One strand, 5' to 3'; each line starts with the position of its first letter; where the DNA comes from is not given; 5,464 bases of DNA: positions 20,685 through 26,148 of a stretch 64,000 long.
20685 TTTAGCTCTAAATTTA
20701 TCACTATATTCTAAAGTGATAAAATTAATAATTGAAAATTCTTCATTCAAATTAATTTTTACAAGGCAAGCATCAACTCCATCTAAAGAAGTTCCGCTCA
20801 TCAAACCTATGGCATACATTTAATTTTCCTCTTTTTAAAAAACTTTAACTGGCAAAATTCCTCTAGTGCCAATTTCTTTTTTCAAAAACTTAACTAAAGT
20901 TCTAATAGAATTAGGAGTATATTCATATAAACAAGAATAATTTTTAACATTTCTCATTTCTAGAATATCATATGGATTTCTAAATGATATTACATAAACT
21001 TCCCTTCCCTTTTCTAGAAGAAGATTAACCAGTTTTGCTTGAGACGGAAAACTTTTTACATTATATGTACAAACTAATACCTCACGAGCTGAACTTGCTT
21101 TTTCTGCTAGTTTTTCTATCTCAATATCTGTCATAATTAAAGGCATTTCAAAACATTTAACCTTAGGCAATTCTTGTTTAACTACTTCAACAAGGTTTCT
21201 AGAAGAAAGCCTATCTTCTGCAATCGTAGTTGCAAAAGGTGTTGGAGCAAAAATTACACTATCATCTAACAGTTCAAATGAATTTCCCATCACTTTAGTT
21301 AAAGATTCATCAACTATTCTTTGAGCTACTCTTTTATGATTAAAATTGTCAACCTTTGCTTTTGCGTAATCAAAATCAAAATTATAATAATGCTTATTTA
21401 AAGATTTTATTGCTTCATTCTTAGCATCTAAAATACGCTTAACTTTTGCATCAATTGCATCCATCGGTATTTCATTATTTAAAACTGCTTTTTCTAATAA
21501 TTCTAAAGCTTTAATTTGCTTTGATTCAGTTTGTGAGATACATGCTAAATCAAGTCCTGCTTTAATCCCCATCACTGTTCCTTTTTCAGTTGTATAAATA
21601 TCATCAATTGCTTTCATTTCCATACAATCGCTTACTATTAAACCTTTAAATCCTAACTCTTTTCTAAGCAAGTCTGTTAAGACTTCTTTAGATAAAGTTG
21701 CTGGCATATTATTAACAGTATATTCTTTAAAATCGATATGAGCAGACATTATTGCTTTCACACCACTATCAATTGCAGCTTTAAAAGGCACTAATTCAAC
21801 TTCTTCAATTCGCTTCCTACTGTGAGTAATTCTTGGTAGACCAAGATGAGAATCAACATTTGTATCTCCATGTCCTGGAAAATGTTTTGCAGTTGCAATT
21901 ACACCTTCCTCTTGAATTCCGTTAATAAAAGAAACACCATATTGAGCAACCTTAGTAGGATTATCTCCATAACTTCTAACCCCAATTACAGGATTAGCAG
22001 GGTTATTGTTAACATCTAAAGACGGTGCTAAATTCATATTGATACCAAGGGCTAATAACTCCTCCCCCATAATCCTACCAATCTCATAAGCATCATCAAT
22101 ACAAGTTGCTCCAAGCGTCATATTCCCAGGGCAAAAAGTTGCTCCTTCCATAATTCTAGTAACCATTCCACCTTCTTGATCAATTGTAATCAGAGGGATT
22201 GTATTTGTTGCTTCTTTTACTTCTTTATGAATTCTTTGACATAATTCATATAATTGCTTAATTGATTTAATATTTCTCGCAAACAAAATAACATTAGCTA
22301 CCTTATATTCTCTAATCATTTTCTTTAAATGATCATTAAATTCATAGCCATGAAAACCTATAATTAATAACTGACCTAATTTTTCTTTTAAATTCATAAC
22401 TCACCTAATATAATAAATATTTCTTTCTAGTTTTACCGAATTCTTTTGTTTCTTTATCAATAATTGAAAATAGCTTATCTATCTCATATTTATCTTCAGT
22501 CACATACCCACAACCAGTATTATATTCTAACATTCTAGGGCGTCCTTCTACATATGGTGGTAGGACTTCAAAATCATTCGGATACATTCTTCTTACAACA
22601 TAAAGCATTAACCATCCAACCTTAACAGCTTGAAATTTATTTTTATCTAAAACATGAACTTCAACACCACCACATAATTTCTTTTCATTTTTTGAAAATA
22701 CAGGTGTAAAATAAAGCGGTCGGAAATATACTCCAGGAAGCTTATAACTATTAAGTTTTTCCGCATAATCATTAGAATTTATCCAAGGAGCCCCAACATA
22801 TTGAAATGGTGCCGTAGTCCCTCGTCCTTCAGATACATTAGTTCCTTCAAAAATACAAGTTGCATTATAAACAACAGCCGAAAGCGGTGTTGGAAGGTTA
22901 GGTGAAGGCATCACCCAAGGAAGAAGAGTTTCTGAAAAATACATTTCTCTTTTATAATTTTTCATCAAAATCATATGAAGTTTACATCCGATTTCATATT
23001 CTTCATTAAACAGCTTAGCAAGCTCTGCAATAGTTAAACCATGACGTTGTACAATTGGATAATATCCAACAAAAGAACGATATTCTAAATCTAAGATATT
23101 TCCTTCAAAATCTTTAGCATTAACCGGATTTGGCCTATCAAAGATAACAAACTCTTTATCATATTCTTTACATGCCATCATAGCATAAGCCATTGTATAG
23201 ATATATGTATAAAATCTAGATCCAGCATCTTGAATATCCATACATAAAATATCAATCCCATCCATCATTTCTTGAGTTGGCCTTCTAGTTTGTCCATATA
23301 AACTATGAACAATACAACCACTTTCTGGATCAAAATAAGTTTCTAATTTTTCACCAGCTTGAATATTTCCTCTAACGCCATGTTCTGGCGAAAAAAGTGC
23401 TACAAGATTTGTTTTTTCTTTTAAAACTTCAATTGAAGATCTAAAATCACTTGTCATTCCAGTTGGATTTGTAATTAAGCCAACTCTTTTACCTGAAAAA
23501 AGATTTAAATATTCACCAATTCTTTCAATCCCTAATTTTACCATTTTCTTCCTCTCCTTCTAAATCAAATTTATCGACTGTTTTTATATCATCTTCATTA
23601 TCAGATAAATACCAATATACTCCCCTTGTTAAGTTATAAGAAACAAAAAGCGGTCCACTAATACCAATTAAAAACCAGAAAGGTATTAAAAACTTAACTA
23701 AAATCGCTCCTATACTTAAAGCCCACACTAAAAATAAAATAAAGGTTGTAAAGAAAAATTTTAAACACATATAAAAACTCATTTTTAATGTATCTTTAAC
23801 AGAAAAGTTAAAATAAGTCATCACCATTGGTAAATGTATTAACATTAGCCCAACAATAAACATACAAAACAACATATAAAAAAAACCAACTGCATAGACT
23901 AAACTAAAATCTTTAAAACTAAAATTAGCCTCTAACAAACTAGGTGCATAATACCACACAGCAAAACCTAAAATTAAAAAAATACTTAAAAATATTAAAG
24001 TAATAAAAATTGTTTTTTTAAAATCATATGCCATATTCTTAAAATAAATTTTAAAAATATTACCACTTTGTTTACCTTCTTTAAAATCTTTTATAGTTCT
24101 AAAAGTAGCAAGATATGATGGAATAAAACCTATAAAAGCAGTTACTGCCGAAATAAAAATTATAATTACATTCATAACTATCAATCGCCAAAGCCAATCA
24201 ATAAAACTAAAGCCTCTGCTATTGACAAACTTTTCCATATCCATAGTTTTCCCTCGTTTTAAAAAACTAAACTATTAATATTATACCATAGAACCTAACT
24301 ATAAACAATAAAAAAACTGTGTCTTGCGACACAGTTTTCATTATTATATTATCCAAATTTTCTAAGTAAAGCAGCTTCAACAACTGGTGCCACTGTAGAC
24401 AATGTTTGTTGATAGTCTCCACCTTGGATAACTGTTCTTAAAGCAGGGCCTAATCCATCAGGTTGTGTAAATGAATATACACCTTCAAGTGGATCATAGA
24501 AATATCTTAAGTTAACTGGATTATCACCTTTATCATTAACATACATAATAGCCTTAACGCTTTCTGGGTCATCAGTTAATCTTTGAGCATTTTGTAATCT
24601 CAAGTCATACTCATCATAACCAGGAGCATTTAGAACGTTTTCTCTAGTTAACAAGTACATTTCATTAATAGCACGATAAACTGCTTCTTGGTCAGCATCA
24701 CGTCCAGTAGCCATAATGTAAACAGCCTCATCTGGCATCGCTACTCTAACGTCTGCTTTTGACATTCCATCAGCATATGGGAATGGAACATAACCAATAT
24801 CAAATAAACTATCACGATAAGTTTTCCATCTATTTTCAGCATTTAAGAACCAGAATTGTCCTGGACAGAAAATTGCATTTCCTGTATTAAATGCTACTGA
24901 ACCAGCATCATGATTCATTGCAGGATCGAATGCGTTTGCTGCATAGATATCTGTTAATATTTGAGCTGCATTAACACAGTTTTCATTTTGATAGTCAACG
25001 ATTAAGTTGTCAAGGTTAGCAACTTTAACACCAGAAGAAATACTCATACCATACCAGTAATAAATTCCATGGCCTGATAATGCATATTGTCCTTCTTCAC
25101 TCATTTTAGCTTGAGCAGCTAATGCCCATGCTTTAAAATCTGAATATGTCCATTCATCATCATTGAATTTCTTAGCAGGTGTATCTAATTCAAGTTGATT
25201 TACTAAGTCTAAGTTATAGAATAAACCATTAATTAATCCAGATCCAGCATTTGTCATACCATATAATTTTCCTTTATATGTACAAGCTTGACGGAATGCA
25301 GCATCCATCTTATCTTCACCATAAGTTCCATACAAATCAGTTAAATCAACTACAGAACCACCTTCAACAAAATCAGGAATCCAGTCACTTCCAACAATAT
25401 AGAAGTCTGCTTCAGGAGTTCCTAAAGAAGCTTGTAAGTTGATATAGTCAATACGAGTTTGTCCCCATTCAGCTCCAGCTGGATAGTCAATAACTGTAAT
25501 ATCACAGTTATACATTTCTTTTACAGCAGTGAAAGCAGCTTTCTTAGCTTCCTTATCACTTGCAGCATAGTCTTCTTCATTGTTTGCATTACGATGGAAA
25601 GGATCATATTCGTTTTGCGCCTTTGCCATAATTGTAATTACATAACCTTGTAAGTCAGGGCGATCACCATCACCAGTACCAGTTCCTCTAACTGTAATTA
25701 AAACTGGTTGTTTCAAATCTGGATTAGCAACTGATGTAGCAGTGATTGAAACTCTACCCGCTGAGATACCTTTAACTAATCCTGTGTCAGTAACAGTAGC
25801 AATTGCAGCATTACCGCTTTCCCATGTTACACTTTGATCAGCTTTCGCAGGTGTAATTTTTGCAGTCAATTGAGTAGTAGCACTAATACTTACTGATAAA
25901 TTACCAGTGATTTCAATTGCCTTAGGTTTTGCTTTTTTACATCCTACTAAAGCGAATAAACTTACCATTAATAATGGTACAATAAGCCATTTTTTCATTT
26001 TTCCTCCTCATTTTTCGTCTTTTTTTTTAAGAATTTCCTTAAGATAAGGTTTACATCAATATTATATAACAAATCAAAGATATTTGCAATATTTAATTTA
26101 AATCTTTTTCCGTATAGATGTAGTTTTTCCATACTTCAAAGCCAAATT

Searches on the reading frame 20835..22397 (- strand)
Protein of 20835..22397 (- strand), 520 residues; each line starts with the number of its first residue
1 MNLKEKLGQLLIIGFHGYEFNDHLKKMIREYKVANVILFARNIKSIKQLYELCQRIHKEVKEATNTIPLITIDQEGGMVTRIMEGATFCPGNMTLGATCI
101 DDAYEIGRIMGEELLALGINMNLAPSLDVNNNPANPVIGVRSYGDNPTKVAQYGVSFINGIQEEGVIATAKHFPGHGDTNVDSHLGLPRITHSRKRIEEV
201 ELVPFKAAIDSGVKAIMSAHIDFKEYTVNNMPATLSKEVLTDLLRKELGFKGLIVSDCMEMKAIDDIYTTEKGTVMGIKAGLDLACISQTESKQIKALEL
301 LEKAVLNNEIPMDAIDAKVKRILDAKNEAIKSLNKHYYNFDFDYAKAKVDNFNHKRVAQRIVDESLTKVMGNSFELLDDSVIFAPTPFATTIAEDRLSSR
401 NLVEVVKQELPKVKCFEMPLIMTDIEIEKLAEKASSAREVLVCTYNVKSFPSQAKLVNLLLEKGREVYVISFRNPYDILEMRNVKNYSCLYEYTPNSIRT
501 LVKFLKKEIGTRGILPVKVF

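Call 24: search_protein_families(library=pfam, proteins=[window:20835-22397:-], max_evalue=0.001)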
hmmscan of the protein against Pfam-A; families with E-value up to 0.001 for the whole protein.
window:20835-22397:- (520 aa): 1 family
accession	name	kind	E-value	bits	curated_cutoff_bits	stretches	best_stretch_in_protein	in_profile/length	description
PF00933.27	Glyco_hydro_3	-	1.4e-96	324.1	27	1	3-324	2-315/316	Glycosyl hydrolase family 3 N terminal domain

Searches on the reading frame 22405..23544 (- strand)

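Call 24: search_protein_families(library=pfam, proteins=[window:22405-23544:-], max_evalue=0.001)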
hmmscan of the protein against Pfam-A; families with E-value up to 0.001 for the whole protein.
window:22405-23544:- (379 aa): 2 families
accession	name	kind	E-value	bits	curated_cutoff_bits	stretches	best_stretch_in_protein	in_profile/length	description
PF07075.17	NamZ_N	-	4.4e-83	278.1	26.9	1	21-219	1-201/203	Exo-beta-N-acetylmuramidase NamZ, N-terminal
PF20732.2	NamZ_C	-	1.2e-46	159.7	25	1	225-379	2-152/152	Exo-beta-N-acetylmuramidase NamZ, C-terminal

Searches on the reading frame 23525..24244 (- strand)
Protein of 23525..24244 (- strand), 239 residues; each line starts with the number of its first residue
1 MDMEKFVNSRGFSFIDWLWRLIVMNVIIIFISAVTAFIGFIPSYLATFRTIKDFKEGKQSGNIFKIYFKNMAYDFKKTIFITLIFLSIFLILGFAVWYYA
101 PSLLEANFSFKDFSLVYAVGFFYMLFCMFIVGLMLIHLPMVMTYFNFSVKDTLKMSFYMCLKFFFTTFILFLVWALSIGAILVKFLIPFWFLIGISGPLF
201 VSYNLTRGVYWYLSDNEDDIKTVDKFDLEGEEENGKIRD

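Call 24: search_protein_families(library=pfam, proteins=[window:23525-24244:-], max_evalue=0.001)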
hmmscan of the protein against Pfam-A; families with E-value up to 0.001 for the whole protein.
window:23525-24244:- (239 aa): 1 family
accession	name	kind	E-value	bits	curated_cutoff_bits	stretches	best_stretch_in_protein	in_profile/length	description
PF04854.19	DUF624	-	3.9e-05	24.2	24.2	1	22-93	2-74/77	Protein of unknown function, DUF624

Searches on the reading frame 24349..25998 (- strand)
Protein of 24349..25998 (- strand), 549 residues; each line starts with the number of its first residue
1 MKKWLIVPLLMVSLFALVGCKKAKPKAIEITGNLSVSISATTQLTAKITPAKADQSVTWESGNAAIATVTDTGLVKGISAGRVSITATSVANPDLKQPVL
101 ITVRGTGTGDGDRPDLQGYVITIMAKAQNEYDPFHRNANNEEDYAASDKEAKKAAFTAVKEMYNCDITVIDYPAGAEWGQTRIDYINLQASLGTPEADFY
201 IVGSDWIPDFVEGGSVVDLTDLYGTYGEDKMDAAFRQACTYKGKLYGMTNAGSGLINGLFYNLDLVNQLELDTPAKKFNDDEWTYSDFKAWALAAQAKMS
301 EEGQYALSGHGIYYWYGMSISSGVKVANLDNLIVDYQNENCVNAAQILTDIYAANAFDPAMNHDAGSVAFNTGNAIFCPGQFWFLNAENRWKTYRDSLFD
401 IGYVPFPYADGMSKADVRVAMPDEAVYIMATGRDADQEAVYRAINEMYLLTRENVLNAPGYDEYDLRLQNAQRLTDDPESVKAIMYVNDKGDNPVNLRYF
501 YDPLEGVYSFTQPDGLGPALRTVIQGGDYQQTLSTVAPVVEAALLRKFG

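Call 8: search_protein_families(library=pfam, proteins=[window:24349-25998:-], max_evalue=0.001)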
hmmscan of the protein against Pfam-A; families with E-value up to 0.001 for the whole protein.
window:24349-25998:- (549 aa): 2 families
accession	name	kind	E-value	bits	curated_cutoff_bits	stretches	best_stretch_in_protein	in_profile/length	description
PF02368.24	Big_2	-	8e-16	58.2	22.8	1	28-91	5-70/79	Bacterial Ig-like domain (group 2)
PF01547.30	SBP_bac_1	-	2.6e-08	34.7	26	1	144-413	7-275/307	Bacterial extracellular solute-binding protein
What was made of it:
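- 24349..25998 (-): Ordinary second SBP of the module (Big_2 plus SBP_bac_1, 549 aa), displaced downstream of GH3-NagB-GNAT in this lineage. Pfam (call 8).
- On CUT1 ABC importer (TC 3.A.1.1): A second SBP lies at 24349-25998 (call 8).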
